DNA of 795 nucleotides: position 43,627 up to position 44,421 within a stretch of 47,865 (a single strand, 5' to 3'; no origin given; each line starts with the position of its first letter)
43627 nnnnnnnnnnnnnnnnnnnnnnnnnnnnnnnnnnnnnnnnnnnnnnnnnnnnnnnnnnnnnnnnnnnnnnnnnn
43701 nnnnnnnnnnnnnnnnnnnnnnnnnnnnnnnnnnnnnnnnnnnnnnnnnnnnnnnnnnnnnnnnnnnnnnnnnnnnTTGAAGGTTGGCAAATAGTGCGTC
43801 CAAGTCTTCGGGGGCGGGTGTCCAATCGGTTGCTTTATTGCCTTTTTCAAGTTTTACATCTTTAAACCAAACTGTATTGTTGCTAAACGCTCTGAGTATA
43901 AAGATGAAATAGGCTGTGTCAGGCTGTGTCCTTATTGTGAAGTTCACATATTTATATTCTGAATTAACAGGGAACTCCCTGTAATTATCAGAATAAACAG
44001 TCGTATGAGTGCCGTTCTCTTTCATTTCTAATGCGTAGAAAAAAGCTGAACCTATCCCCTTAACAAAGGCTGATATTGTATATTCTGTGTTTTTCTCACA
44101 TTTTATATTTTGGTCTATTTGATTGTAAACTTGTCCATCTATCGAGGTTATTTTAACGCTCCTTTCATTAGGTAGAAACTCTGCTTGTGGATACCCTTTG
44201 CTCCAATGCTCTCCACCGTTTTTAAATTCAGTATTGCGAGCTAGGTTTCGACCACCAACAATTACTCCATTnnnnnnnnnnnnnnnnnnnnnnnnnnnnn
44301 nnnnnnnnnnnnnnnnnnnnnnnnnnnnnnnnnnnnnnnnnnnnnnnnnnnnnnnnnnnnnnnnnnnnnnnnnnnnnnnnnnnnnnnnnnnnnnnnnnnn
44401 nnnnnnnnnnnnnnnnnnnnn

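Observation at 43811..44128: Triplicated receptor-binding-type module and Ala-rich coiled-coil repeats in the tail fibre genes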

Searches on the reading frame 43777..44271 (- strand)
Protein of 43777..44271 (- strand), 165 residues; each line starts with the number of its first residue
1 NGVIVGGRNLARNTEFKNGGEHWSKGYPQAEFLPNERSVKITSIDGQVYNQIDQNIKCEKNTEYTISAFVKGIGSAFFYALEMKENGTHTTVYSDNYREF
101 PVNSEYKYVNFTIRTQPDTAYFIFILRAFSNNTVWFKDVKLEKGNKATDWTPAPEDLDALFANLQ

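Call 30: find_homologous_proteins(query=window:43777-44271:-, max_evalue=0.001)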
Query seq(165 aa) (165 aa): 65 proteins with E <= 0.001 among 194 candidates.
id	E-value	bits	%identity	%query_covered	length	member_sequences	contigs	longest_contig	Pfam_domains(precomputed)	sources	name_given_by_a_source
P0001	2.0e-18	85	84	30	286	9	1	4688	-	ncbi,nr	ncbi:hypothetical protein RIU05_11240, partial [Riemerella anatipestifer]|nr:hypothetical protein [R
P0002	3.9e-14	71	36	64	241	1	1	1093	-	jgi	-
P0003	1.3e-13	69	35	94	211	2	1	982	PF02018.24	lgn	-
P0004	3.4e-10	58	34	92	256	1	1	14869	PF02018.24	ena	-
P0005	2.2e-9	56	29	99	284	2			-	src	-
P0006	3.9e-9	55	57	18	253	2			-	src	-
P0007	1.4e-8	53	59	21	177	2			-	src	-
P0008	1.5e-8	53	33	93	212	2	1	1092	PF02018.24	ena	-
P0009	1.6e-7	50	28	98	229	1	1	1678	-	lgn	-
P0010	2.5e-7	49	33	95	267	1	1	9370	-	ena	-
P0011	3.2e-7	49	66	26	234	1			-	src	-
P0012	6.6e-7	47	34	94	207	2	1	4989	-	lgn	-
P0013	6.8e-7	47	33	66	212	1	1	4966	PF02018.24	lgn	-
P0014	8.5e-7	47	31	92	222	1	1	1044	-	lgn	-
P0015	8.5e-7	47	32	92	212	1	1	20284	-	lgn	-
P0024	4.2e-6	45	31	95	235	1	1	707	PF02018.24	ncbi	ncbi:hypothetical protein AAIB49_19920, partial [Ornithinibacillus sp. JPR2-1]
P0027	9.2e-6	44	31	70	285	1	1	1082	PF02018.24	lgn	-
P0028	9.2e-6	44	31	94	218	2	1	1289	PF02018.24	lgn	-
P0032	1.5e-5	43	35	65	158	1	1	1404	PF02018.24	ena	-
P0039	6.1e-5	41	34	92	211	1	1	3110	PF02018.24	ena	-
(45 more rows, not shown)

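Call 48: predict_structure(alignment_id=A2)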
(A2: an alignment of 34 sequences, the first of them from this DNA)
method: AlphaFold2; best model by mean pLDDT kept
length: 165 residues; sequences in the alignment: 34
mean_pLDDT: 74.7   pTM: 0.69
mean pLDDT of the five models: 74.7, 74.1, 72.0, 71.1, 68.9
residues with pLDDT >= 90: 23; 70-90: 82; 50-70: 51; < 50: 9
segments of 3 or more residues with pLDDT < 50: 1-7
pLDDT, mean of each block of 10 residues (from residue 1): 48 58 68 76 70 82 88 91 78 77 94 83 78 87 65 61 59
secondary structure, 60 per line:
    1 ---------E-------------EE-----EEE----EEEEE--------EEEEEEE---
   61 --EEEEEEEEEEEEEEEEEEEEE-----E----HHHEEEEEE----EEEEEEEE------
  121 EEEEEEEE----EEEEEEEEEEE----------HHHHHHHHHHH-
elements in order: E31-33 E38-42 E51-57 E63-83 E97-102 E107-114 E121-128 E133-143 H154-164

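Call 51: fold_search(model_id=the predicted structure, library=pdb)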
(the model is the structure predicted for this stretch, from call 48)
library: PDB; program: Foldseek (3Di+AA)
matches with E <= 10: 1886; with E <= 0.001: 160
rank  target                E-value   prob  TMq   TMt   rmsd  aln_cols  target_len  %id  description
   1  1gui_A                1.3e-06  1.00  0.54  0.57   5.6       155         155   17  CBM4 structure and function (released 2002-09-26)
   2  8xmz_A                2.8e-06  1.00  0.47  0.55   3.7       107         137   17  Crystal structure of a novel porphyran-binding carbohydrate binding module (released 2024-01-17)
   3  2zey_A                2.9e-06  1.00  0.48  0.54   3.6       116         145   17  Family 16 carbohydrate binding module (released 2008-03-04)
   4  2zex_A                5.8e-06  1.00  0.53  0.58   4.1       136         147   15  Family 16 carbohydrate binding module (released 2008-03-04)
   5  3oea_A                7.1e-06  1.00  0.55  0.61   3.7       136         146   16  Crystal structure of the Q121E mutants of C.polysaccharolyticus CBM16-1 bound to cellopentaose (released 2010-08-25)
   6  5w6h_A                7.5e-06  1.00  0.53  0.14   2.7       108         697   11  Crystal structure of Bacteriophage CBA120 tailspike protein 4 enzymatically active domain (TSP4dN, orf213) (released 2018-10-24)
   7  2zew_A                1.0e-05  1.00  0.54  0.60   3.6       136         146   18  Family 16 Cabohydrate Binding Domain Module 1 (released 2008-03-04)
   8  8hhv_A                1.0e-05  1.00  0.54  0.21   4.5       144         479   14  endo-alpha-D-arabinanase EndoMA1 from Microbacterium arabinogalactanolyticum (released 2023-08-16)
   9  2zew_B                1.1e-05  1.00  0.46  0.51   3.8       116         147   16  Family 16 Cabohydrate Binding Domain Module 1 (released 2008-03-04)
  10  3oeb_A                1.2e-05  1.00  0.55  0.62   3.7       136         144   16  Crystal structure of the Q121E mutant of C.polysaccharolyticus CBM16-1 bound to mannopentaose (released 2010-08-25)
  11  2zey_B                1.3e-05  1.00  0.58  0.65   4.3       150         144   16  Family 16 carbohydrate binding module (released 2008-03-04)
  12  8iqe_C                1.4e-05  1.00  0.51  0.16   3.2       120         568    7  Crystal structure of tetrameric K2-2 TSP (released 2024-02-21)
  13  2zex_B                1.4e-05  1.00  0.46  0.51   3.9       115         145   16  Family 16 carbohydrate binding module (released 2008-03-04)
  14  9h99                  1.4e-05  1.00  0.53  0.10   4.9       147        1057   14  Native structure of the full-length pesticidal protein Cry1Ca18 at pH7, from crystals formed in vivo (released 2025-11-12)
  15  9qxq                  1.5e-05  1.00  0.52  0.10   6.1       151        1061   15  native structure of full-length pesticidal protein Cry1Ca18 at pH9, from crystals formed in vivo (released 2026-02-11)
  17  4xup_E                1.6e-05  1.00  0.55  0.57   6.6       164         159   12  Structure of the N-terminal CBM22-1-CBM22-2 tandem domain from Paenibacillus barcinonensis Xyn10C (released 2015-06-03)
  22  4xup_C                2.6e-05  1.00  0.59  0.61   5.1       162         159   11  Structure of the N-terminal CBM22-1-CBM22-2 tandem domain from Paenibacillus barcinonensis Xyn10C (released 2015-06-03)
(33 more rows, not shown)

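Call 80: search_solved_structures(query=A2, max_evalue=0.1, show_alignments=1)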
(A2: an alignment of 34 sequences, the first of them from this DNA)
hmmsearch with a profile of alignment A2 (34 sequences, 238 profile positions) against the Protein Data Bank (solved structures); distinct sequences matched with E-value up to 0.1: 21.
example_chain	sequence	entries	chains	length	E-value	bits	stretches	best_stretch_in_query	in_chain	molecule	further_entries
8xmz_A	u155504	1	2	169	3.8e-07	33.5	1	44-161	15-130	T9SS C-terminal target domain-containing protein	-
1gui_A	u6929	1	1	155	3.2e-05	27.2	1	82-171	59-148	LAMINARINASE 16A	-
9euf_8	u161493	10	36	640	9e-05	25.7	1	73-182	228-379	CBM-cenC domain-containing protein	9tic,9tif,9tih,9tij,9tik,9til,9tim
3jxs_A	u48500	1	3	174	0.00011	25.5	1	74-171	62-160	Xylanase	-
4q8k_A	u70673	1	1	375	0.00031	24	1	46-167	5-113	Alginase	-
4mgq_A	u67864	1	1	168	0.00038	23.7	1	77-159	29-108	Glycosyl hydrolase family 10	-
1k42_A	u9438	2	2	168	0.00047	23.4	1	82-171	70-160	Xylanase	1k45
6tb9_F3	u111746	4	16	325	0.0015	21.7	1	42-166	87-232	Head spike fiber Rcc01080 | Uncharacterized protein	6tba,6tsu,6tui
2y6j_A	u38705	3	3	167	0.0026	20.9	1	77-171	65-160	XYLANASE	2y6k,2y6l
2y64_A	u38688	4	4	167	0.0031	20.7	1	77-171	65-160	XYLANASE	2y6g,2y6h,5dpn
2zez_A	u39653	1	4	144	0.0031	20.7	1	42-170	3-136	S-layer associated multidomain endoglucanase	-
12nz_A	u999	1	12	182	0.0035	20.5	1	81-175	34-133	GH26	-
4bj0_A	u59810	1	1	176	0.0036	20.5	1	77-171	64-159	XYLANASE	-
2zey_A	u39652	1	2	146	0.0057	19.8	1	42-171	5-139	S-layer associated multidomain endoglucanase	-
2zew_A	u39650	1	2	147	0.0059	19.8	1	42-171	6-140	S-layer associated multidomain endoglucanase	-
2zex_A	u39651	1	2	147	0.0059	19.8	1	42-171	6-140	S-layer associated multidomain endoglucanase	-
3oea_A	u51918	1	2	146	0.0084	19.3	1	42-170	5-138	S-layer associated multidomain endoglucanase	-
5e7t_B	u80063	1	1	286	0.014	18.6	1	42-183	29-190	Minor structural protein 5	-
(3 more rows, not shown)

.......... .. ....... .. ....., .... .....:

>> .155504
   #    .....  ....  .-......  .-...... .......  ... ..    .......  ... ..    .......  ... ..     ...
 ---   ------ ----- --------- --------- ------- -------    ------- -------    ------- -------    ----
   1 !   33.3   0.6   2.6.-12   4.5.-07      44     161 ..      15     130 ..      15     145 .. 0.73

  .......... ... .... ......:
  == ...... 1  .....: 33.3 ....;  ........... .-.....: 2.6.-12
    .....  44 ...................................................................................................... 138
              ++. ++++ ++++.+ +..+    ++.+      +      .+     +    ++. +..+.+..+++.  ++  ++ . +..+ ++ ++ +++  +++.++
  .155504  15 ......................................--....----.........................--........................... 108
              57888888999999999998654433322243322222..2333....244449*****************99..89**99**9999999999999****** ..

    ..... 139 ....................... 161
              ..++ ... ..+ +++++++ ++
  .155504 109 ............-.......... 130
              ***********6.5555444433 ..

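Call 85: fold_search(model_id=the predicted structure, library=viral)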
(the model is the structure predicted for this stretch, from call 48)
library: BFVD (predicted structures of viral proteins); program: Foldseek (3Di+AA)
matches with E <= 10: 1965; with E <= 0.001: 423
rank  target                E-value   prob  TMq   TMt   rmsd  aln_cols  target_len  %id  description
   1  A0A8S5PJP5            2.5e-08  1.00  0.60  0.13   7.6       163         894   23  BppU domain protein (Fragment) [Siphoviridae sp. ctRcp9]
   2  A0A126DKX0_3          2.7e-08  1.00  0.62  0.11   8.6       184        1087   20  (no name in the UniProt tables at hand)
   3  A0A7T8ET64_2          3.3e-08  1.00  0.59  0.09   9.3       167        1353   18  (no name in the UniProt tables at hand)
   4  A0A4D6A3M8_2          4.0e-08  1.00  0.55  0.09   7.7       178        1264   21  (no name in the UniProt tables at hand)
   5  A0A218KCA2            6.8e-08  1.00  0.66  0.13   9.3       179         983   31  CBM-cenC domain-containing protein [Bacillus phage PBC2]
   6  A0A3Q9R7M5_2          9.3e-08  1.00  0.66  0.17   6.7       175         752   29  Receptor binding protein [Bacillus phage pW4]
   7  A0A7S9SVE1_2          9.8e-08  1.00  0.57  0.10   9.7       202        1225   17  (no name in the UniProt tables at hand)
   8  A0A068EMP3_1          1.0e-07  1.00  0.60  0.11   8.4       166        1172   23  Putative tail protein [Bacillus phage CP-51]
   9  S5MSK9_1              1.1e-07  1.00  0.59  0.11   7.7       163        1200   24  Tail fiber protein [Bacillus phage JL]
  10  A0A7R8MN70            1.3e-07  1.00  0.57  0.14   4.7       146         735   12  (no name in the UniProt tables at hand)
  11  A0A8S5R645            1.4e-07  1.00  0.61  0.17   5.9       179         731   18  DUF4832 domain-containing protein [Ackermannviridae sp. ctaCq7]
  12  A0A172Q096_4          1.6e-07  1.00  0.56  0.08   9.8       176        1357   16  F5/8 type C domain-containing protein [Acinetobacter phage vB_AbaM_ME3]
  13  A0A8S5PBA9            1.7e-07  1.00  0.62  0.20   7.2       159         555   16  S-layer associated multidomain endoglucanase 16 carbohydrate binding module-2.9A [Siphoviridae sp. ctYtb10]
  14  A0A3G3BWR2            1.8e-07  1.00  0.52  0.11   8.7       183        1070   15  (no name in the UniProt tables at hand)
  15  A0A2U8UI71            1.9e-07  1.00  0.57  0.09   7.9       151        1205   14  (no name in the UniProt tables at hand)
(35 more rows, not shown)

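Call 86: search_protein_representatives(alignment_id=A2)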
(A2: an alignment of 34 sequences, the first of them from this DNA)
Query: 34 sequences, 238 profile positions. Proteins with E-value up to 0.001 (for the whole library): 19337; up to 1e-10: 9563; up to 1e-30: 1917. The best 150 are listed.
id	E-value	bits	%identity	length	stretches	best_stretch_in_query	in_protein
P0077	3.5e-242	816.1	-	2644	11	24-203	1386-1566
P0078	5.5e-188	638.6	-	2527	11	35-192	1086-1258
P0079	1.2e-177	604.7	-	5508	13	15-225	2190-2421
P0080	8.6e-168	572.5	-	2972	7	11-213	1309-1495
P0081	7.2e-167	569.5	-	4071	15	27-197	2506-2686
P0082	3.9e-164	560.6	-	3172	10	11-227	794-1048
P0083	8.4e-143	490.7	-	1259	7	18-213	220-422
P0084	8.6e-142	487.4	-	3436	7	29-209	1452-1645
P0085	1.5e-139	480.1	-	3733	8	28-193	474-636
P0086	5.4e-138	475.0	-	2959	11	13-205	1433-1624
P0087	5.5e-137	471.7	-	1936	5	31-225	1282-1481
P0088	9.1e-137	471.0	-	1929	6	6-225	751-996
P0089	2.4e-136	469.6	-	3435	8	11-197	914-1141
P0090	3.6e-131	452.6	-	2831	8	26-214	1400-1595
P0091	7.6e-131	451.6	-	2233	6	19-194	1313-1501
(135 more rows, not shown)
